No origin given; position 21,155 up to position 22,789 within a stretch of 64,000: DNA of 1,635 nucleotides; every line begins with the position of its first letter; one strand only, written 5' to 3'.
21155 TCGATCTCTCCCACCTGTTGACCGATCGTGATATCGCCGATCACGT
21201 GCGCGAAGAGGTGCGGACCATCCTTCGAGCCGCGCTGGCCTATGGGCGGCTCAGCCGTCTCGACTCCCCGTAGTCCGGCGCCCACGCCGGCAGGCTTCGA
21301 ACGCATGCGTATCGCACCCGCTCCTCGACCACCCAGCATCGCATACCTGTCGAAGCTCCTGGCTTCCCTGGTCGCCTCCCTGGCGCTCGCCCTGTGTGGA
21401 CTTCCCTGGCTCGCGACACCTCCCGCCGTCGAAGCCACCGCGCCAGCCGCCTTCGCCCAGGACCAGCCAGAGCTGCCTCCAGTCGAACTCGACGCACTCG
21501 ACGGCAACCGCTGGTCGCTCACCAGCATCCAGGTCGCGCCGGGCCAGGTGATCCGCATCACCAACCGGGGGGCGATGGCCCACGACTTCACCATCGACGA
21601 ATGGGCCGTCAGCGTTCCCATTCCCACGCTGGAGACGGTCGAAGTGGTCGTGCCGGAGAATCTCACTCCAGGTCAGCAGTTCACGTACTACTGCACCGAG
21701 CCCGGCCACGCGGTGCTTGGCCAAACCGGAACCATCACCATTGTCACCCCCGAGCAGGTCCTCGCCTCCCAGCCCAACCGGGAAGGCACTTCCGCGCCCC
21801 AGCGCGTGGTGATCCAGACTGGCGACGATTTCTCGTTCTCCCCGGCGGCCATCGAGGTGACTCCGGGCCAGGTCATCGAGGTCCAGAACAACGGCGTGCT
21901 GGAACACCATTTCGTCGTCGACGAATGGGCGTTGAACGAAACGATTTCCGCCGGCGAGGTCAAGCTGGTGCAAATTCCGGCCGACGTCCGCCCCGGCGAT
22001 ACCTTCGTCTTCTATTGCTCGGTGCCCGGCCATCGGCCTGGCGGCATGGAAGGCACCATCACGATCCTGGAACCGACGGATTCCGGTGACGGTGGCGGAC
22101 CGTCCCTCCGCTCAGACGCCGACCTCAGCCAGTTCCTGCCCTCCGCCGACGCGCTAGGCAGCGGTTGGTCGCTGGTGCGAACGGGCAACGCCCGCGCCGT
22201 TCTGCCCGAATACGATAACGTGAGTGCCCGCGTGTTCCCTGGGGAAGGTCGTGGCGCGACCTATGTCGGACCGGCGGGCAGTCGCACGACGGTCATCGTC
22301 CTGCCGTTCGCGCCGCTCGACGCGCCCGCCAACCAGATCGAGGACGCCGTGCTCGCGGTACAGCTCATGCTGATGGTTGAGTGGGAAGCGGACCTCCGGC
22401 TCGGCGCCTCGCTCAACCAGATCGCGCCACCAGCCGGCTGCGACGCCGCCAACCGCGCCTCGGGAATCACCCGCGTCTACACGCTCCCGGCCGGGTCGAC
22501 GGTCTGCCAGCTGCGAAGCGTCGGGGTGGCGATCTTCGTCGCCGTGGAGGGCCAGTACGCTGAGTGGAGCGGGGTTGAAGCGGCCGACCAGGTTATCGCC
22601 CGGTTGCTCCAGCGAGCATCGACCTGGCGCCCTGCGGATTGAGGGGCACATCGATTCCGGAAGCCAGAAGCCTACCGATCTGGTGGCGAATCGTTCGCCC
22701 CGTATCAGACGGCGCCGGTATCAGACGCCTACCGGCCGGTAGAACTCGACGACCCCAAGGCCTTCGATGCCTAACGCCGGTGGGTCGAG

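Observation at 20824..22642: Secreted tandem-cupredoxin protein with one Gln-axial site and an unassignable C-terminal domain, paired with an XRE regulator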

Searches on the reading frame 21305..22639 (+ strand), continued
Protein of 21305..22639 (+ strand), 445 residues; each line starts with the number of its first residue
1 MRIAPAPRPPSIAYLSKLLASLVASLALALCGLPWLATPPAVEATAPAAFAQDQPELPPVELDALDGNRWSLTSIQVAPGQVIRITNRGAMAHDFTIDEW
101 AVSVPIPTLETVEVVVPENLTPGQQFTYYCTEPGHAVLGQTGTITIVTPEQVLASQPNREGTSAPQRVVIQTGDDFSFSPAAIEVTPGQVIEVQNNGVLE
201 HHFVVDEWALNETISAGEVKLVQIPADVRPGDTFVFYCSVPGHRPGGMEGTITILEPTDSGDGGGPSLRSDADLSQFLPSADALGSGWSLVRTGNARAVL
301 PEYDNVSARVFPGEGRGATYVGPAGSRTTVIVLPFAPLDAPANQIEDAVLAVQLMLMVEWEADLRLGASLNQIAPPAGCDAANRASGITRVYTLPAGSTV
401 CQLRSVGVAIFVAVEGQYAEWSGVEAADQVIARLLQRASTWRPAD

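Call 18: predict_structure(alignment_id=A1)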
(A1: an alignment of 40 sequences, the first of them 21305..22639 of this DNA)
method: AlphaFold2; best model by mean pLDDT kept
length: 445 residues; sequences in the alignment: 40
mean_pLDDT: 85.4   pTM: 0.63
mean pLDDT of the five models: 85.4, 84.8, 82.8, 82.5, 81.9
residues with pLDDT >= 90: 264; 70-90: 116; 50-70: 24; < 50: 41
segments of 3 or more residues with pLDDT < 50: 1-3, 34-52, 158-162, 260-270, 443-445
pLDDT, mean of each block of 10 residues (from residue 1): 57 78 87 50 40 74 85 92 91 95 94 97 98 90 96 66 69 92 91 92 97 92 92 97 96 83 37 80 94 92 84 93 95 90 93 93 86 91 93 91 93 96 96 86 47
secondary structure, 60 per line:
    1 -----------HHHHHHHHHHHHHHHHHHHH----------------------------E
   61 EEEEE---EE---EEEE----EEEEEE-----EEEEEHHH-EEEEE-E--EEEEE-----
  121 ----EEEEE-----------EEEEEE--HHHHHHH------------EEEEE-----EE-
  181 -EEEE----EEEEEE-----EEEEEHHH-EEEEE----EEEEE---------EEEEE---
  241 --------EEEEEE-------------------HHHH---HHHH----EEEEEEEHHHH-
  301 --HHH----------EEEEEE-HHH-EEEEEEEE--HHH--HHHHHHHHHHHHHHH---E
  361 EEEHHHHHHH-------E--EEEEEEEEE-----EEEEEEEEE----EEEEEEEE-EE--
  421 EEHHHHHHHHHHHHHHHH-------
elements in order: H12-31 E60-65 E74-77 E82-87 E93-97 E102-106 E111-115 E125-129 E141-146 H149-155 E168-172 E182-185 E190-195 E201-205 E210-214 E219-223 E233-237 E249-254 H274-277 H281-284 E289-295 H296-299 E316-321 E327-334 H342-356 E360-363 H364-370 E381-389 E395-403 E408-415 H423-438

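Call 33: find_related_loci(query=A1, collection=genome_contigs, flank=4000)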
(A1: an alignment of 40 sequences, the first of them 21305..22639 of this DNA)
Query A1 (445 aa) in genome_contigs; peptide patterns used: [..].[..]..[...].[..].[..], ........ (x = any residue, [..] = any of these).
599 stretches matched a pattern (row limit reached: there are more); 551 encode a relative of the query (tblastn E <= 1e-3); the best 80 are kept; 80 distinct loci.
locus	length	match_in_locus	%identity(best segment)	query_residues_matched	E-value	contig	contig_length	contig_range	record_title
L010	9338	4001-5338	87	1-445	0e+0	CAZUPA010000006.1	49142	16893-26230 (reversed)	MAG TPA_asm: uncultured Sphaerobacteraceae bacterium isolate SRP344714_co2_29 genome assembly, contig: NODE_1646_length_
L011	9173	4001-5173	70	48-439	0e+0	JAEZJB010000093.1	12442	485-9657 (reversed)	MAG: Chloroflexota bacterium isolate OH_CDB_214 k127_1645848, whole genome shotgun sequence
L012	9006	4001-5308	56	9-438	8e-161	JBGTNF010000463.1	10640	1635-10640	MAG: Thermomicrobiales bacterium isolate JTS-RE381 k141_4053776, whole genome shotgun sequence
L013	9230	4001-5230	58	21-438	7e-160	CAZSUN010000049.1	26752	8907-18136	MAG TPA_asm: uncultured Sphaerobacteraceae bacterium isolate SRP344714_co2_131 genome assembly, contig: NODE_4557_length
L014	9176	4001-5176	47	51-438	5e-122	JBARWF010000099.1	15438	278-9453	MAG: Thermomicrobiales bacterium isolate MFD12187_ilm_asm_bin18 k127_25093, whole genome shotgun sequence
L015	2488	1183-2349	49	57-445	1e-124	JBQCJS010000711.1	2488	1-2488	MAG: Thermomicrobiales bacterium isolate bin998 k127_5926307, whole genome shotgun sequence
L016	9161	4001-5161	46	57-443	3e-118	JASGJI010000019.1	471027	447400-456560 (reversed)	MAG: Thermomicrobiales bacterium isolate 5N436 JMF-2111-06-0005.ont.bin.436_18, whole genome shotgun sequence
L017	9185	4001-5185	47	44-439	2e-115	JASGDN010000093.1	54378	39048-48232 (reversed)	MAG: Thermomicrobiales bacterium isolate 4M006 JMF-2106-05-0004.bin.6_94, whole genome shotgun sequence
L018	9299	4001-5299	43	2-435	3e-103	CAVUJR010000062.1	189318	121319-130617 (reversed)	MAG: uncultured Chloroflexia bacterium isolate MFD01721.bin.2.39 genome assembly, contig: contig_9932, whole genome shot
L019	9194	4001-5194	43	51-442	3e-99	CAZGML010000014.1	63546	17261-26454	MAG TPA_asm: uncultured Sphaerobacteraceae bacterium isolate SRP187154_co1_308 genome assembly, contig: NODE_332_length_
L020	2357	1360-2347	51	44-364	7e-95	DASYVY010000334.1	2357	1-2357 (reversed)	MAG TPA_asm: Thermomicrobiales bacterium isolate SMAG_U6266 k141_45786, whole genome shotgun sequence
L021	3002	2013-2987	46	11-335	7e-91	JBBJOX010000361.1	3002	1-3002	MAG: Thermomicrobiales bacterium isolate RDP_SRG_02 MBC-RDOWN_F0-S0_28996, whole genome shotgun sequence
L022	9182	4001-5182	43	48-435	3e-89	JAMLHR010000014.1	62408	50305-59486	MAG: Thermomicrobiales bacterium isolate ACE_NR_CHLO14 ACE_NR_CHLO14_14, whole genome shotgun sequence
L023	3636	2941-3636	45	1-290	3e-59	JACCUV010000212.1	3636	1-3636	MAG: Chloroflexia bacterium isolate MGR_bin109 SD2897-2912_k127_3874879, whole genome shotgun sequence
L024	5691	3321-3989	42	59-266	5e-49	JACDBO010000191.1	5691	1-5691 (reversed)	MAG: Chloroflexia bacterium isolate MGR_bin284 SD2897-2912_k127_2033119, whole genome shotgun sequence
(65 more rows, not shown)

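Call 57: search_protein_families(library=ncbifam, proteins=[L004:3135-5174:-], max_evalue=1e-10)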
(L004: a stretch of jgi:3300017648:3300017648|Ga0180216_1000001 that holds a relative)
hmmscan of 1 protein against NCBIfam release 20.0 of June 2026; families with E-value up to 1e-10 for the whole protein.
L004:3135-5174:- (679 aa): 19 families
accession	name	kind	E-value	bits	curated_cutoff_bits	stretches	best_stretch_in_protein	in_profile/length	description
TIGR01525.1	ATPase-IB_hvy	subfamily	2.9e-180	600.8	346.25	1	93-647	1-560/560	heavy metal translocating P-type ATPase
TIGR01512.1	ATPase-IB2_Cd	subfamily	2.4e-156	521.3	313.5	2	93-437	1-312/494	cadmium family heavy metal-translocating P-type ATPase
NF008262.1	PRK11033.1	equivalog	2.4e-150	502.4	1005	1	50-649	134-729/731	zinc/cadmium/mercury/lead-transporting ATPase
NF033775.1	P_type_ZntA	exception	2.5e-129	432.8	1240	1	91-649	181-730/732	Zn(II)/Cd(II)/Pb(II) translocating P-type ATPase ZntA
TIGR01511.1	ATPase-IB1_Cu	subfamily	1.1e-115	387.6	397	1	81-647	8-541/542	copper-translocating P-type ATPase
NF007952.0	PRK10671.1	equivalog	8.9e-102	341.7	1316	1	113-609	293-786/838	copper-exporting P-type ATPase CopA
TIGR01494.1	ATPase_P-type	subfamily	3.1e-83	279.8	62.3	1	116-621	2-462/478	HAD-IC family P-type ATPase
TIGR01647.1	ATPase-IIIA_H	equivalog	2.2e-57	194.8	615.5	2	95-397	40-346/755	plasma-membrane proton-efflux P-type ATPase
TIGR01497.1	kdpB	equivalog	2.9e-57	194.2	527.9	1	149-599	107-568/675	potassium-transporting ATPase subunit KdpB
NF010609.0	PRK14010.1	equivalog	1.2e-47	162.6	1323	1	123-607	79-573/673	K(+)-transporting ATPase subunit B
TIGR01522.1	ATPase-IIA2_Ca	equivalog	2.7e-43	147.9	798.3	2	523-628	572-680/854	calcium-transporting P-type ATPase, PMR1-type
TIGR01517.1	ATPase-IIB_Ca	equivalog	5e-39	134.1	507.05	2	520-614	609-702/882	calcium-translocating P-type ATPase, PMCA-type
TIGR01106.1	ATPase-IIC_X-K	subfamily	1.9e-34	118.7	946.1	2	522-631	667-779/997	Na,H/K antiporter P-type ATPase subunit alpha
TIGR01116.1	ATPase-IIA1_Ca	equivalog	4.8e-33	114.3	703.4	2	468-606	459-614/799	calcium-translocating P-type ATPase, SERCA-type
TIGR01523.1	ATPase-IID_K-Na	equivalog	8.8e-33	113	645.05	1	520-623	673-775/997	potassium/sodium efflux P-type ATPase, fungal-type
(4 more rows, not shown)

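Call 62: fold_search(model_id=the predicted structure, library=pdb)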
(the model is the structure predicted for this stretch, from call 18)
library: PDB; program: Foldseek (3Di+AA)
matches with E <= 10: 1639; with E <= 0.001: 259
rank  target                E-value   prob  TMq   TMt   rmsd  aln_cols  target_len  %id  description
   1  5o3k_A                1.3e-10  1.00  0.20  0.29  13.8       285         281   15  Crystal Structure of mutant M54L/M64L/M96L of Two-Domain Laccase from Streptomyces griseoflavus with 1 mM copper sulfa (released 2018-03-28)
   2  3kw8                  3.7e-10  1.00  0.20  0.30  12.5       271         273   14  Two-domain laccase from Streptomyces coelicolor at 2.3 A resolution (released 2010-12-08)
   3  7puh_A                3.9e-10  1.00  0.20  0.29  13.6       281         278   14  Crystal Structure of Two-Domain Laccase mutant H165A/R240H from Streptomyces griseoflavus (released 2022-01-19)
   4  3tas_B                4.1e-10  1.00  0.20  0.28  13.6       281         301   15  Small laccase from Streptomyces viridosporus T7A (released 2012-08-29)
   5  4w1t_A                4.6e-10  1.00  0.20  0.30  13.5       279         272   13  Structure of the Ssl1 laccase mutant H99Y with depleted type-2 copper ion (released 2015-08-26)
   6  4uan_C                5.2e-10  1.00  0.20  0.31  13.6       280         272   12  Structure of the Ssl1 laccase mutant H99Q with depleted type-2 copper ion (released 2015-08-26)
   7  7pu0_C                5.5e-10  1.00  0.20  0.30  12.5       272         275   14  Crystal Structure of Two-Domain Laccase mutant H165A/M199G from Streptomyces griseoflavus (released 2022-01-19)
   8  6tfo_B                5.5e-10  1.00  0.18  0.19  16.1       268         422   18  Crystal structure of as isolated three-domain copper-containing nitrite reductase from Hyphomicrobium denitrificans st (released 2020-06-10)
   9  7pes_D                7.0e-10  1.00  0.20  0.30  13.7       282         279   14  Crystal Structure of Two-Domain Laccase mutant M199G from Streptomyces griseoflavus (released 2022-01-19)
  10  6fc7_K                7.0e-10  1.00  0.20  0.29  13.6       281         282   14  Crystal Structure of Two-Domain Laccase mutant H165F from Streptomyces griseoflavus with high copper ions occupancy (released 2019-01-30)
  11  5lhl_A                7.8e-10  1.00  0.20  0.29  12.6       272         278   14  Crystal Structure of Two-Domain Laccase from Streptomyces griseoflavus (released 2017-08-16)
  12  2dv6_A                7.8e-10  1.00  0.17  0.17  15.7       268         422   18  Crystal structure of nitrite reductase from Hyphomicrobium denitrificans (released 2007-02-20)
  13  5lhl_C                8.3e-10  1.00  0.20  0.30  12.5       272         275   15  Crystal Structure of Two-Domain Laccase from Streptomyces griseoflavus (released 2017-08-16)
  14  7pfr_C                9.3e-10  1.00  0.20  0.30  13.6       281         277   14  Crystal Structure of Two-Domain Laccase mutant M199A from Streptomyces griseoflavus (released 2022-01-19)
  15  6s0o_B                9.8e-10  1.00  0.20  0.29  13.7       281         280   14  Crystal Structure of Two-Domain Laccase from Streptomyces griseoflavus produced at 0.25 mM copper sulfate in growth me (released 2019-07-17)
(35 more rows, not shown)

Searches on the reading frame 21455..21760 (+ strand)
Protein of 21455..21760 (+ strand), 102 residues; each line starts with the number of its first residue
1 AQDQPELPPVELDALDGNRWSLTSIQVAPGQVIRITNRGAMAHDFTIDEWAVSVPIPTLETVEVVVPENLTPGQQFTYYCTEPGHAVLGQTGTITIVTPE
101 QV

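Call 8: search_protein_families(library=pfam, proteins=[window:21455-21760:+], max_evalue=10)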
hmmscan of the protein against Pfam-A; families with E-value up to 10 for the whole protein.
window:21455-21760:+ (102 aa): 3 families
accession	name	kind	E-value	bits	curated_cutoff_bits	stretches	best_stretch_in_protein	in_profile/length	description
PF00127.26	Copper-bind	-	0.00035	21.4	21.2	1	23-96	17-98/99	Copper binding proteins, plastocyanin/azurin family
PF09636.16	XkdW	-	0.048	13.9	24.6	1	46-69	29-52/57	XkdW protein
PF13473.12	Cupredoxin_1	-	0.083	13.4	27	1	21-80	33-92/104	Cupredoxin-like domain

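Call 55: search_solved_structures(query=A6, max_evalue=1, show_alignments=4)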
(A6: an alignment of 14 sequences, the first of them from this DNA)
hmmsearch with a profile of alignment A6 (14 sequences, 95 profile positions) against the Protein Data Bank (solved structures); distinct sequences matched with E-value up to 1: 90 (the best 60 are shown).
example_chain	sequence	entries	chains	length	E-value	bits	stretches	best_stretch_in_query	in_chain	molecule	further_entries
4hcf_A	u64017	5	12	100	0.0002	24.6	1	16-91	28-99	Cupredoxin 1 | Cytochrome B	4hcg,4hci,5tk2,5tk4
6tfd_A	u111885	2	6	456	0.00029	24.1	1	20-92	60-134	Copper-containing nitrite reductase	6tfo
2dv6_A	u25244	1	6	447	0.0019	21.4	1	20-92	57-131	Nitrite reductase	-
6kol_A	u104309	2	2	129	0.0026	21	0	69-91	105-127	Blue (Type 1) copper domain protein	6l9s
2xv3_A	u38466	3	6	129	0.0036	20.6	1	63-91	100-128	AZURIN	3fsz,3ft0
8bl3_A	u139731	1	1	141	0.011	19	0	19-48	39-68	scIg12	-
7tc6_A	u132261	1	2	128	0.015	18.6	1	63-87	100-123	Azurin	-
1fa4_A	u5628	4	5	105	0.019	18.3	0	55-91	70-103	PLASTOCYANIN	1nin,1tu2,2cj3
2gim_A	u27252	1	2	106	0.019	18.2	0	55-91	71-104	Plastocyanin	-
4mfh_A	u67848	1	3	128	0.02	18.2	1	63-90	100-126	Azurin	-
1joi_A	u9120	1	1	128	0.021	18.1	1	63-91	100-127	AZURIN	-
1nwo_A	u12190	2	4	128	0.023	18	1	63-91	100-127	AZURIN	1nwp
8bl6_A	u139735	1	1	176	0.023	18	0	19-48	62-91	dIG14-scdim-EF62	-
1gr7_A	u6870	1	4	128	0.025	17.8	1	57-91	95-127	AZURIN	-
3jtb_A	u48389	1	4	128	0.028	17.7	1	63-91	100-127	Azurin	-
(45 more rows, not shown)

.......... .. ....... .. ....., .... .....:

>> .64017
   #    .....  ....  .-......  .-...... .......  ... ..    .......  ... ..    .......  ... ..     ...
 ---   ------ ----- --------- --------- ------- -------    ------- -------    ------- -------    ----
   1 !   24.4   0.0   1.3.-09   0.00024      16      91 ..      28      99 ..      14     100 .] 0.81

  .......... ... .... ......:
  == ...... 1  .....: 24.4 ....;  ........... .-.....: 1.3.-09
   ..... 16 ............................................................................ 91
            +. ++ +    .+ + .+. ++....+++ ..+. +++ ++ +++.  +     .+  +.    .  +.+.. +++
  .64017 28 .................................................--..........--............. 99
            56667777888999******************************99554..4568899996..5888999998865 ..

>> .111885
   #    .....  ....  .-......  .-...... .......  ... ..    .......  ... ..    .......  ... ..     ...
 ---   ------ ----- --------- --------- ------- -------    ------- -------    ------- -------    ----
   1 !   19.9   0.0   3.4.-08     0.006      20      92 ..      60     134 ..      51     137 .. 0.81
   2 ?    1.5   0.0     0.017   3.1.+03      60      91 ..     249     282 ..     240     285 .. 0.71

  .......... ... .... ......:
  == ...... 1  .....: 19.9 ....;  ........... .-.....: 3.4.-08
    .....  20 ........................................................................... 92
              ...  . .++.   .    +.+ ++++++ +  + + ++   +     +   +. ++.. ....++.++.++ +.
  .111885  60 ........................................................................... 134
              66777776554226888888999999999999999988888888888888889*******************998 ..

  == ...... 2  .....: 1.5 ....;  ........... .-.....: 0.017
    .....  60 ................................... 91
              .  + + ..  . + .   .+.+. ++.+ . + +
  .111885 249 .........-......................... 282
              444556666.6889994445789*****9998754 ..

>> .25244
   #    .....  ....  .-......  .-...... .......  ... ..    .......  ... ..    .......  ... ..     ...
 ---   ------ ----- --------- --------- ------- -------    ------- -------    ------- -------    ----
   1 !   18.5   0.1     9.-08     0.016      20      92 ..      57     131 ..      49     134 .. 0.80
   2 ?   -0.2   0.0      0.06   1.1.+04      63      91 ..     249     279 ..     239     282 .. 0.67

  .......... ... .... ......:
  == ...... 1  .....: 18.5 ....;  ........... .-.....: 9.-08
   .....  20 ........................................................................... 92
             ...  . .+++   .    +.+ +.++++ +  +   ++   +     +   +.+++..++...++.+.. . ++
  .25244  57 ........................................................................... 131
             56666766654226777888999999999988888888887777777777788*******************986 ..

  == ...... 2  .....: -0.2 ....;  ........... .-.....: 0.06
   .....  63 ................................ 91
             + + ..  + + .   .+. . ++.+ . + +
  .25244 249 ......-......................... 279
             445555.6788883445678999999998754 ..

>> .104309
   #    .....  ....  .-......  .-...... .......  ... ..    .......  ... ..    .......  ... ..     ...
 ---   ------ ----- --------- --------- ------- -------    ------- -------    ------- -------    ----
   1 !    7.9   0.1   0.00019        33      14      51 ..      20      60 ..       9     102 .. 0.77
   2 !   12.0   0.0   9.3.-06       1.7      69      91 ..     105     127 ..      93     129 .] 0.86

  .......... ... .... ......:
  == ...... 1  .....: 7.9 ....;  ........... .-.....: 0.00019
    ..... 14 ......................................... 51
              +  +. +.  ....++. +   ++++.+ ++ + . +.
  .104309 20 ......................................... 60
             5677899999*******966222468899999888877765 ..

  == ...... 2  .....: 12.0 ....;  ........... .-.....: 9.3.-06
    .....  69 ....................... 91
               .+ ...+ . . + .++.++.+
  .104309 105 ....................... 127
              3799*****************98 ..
